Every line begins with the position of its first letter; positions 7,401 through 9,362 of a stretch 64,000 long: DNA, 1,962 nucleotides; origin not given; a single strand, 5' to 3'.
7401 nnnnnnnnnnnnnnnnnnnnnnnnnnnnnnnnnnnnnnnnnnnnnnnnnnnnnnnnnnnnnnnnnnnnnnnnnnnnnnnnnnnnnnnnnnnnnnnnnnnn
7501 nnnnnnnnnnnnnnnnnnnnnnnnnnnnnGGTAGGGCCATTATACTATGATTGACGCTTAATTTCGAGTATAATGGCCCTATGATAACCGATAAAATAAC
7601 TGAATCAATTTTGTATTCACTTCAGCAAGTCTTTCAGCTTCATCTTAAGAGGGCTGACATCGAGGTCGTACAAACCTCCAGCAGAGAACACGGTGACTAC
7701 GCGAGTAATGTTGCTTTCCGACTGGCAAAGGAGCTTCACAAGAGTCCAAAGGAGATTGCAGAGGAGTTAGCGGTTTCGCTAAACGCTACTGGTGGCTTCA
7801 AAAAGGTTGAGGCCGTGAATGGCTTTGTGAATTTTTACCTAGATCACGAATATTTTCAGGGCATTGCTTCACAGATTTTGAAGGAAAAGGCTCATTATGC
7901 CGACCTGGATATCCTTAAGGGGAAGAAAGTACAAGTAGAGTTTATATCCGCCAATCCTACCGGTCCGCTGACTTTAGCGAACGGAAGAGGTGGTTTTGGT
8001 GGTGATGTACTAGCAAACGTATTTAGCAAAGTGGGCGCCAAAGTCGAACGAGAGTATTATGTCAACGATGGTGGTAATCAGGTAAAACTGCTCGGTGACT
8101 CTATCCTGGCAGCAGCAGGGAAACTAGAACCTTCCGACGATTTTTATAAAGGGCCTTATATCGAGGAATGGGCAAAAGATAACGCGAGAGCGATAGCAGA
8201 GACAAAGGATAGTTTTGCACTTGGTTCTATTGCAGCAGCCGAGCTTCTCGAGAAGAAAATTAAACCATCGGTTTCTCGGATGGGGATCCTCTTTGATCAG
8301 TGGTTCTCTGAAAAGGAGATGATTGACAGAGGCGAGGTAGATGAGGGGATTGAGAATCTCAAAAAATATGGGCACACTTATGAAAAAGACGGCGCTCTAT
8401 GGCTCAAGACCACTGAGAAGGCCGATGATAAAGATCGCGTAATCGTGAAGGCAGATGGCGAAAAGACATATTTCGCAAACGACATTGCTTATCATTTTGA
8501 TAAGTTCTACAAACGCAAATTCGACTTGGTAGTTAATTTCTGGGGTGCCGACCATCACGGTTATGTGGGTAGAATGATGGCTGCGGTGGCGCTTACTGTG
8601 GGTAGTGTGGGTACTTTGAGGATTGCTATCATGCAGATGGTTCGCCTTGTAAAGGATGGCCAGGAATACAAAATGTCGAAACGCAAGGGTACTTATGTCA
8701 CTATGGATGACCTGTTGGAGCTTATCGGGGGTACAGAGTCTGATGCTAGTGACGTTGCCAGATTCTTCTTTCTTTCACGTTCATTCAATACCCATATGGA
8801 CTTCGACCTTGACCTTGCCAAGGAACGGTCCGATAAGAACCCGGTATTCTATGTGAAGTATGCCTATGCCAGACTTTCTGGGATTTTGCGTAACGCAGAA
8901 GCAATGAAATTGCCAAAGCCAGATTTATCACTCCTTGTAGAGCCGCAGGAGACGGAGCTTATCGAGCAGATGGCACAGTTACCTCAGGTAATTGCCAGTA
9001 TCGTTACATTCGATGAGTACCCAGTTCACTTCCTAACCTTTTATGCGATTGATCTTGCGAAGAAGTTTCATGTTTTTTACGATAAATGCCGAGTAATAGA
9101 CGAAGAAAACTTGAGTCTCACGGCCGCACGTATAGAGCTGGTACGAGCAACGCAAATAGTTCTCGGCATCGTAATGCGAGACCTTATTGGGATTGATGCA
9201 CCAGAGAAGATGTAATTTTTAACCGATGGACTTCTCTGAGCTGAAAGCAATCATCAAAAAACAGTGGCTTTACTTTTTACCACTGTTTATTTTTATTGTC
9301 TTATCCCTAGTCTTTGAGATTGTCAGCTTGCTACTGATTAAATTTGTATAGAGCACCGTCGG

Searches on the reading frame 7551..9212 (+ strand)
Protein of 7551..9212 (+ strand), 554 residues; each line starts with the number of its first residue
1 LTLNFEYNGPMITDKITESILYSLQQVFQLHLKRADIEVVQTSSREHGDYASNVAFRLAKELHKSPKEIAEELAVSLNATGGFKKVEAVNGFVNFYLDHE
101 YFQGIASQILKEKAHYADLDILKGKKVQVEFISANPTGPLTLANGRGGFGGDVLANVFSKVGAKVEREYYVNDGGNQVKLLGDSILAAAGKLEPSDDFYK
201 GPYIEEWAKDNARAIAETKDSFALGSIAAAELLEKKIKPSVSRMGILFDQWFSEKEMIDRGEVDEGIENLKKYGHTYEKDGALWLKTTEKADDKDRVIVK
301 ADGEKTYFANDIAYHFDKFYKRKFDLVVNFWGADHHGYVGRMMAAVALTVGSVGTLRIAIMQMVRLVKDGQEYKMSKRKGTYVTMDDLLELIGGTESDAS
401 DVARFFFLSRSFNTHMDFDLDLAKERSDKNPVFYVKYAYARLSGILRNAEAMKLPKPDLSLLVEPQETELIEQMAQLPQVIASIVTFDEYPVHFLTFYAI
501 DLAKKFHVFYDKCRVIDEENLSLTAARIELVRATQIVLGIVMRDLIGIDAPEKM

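Call 86: search_protein_families(library=pfam, proteins=[window:7551-9212:+], max_evalue=0.001)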
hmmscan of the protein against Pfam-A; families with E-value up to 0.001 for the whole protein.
window:7551-9212:+ (554 aa): 3 families
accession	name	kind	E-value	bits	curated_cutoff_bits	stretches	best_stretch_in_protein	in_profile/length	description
PF05746.21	DALR_1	-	1.5e-26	93.2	22.3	1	435-554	1-117/117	DALR anticodon binding domain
PF03485.21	Arg_tRNA_synt_N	-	5.5e-21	75.4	21.5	1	15-97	2-85/85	Arginyl tRNA synthetase N terminal domain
PF00750.26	tRNA-synt_1d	-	4e-14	52.8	23.3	1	107-390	3-296/349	tRNA synthetases class I (R), catalytic domain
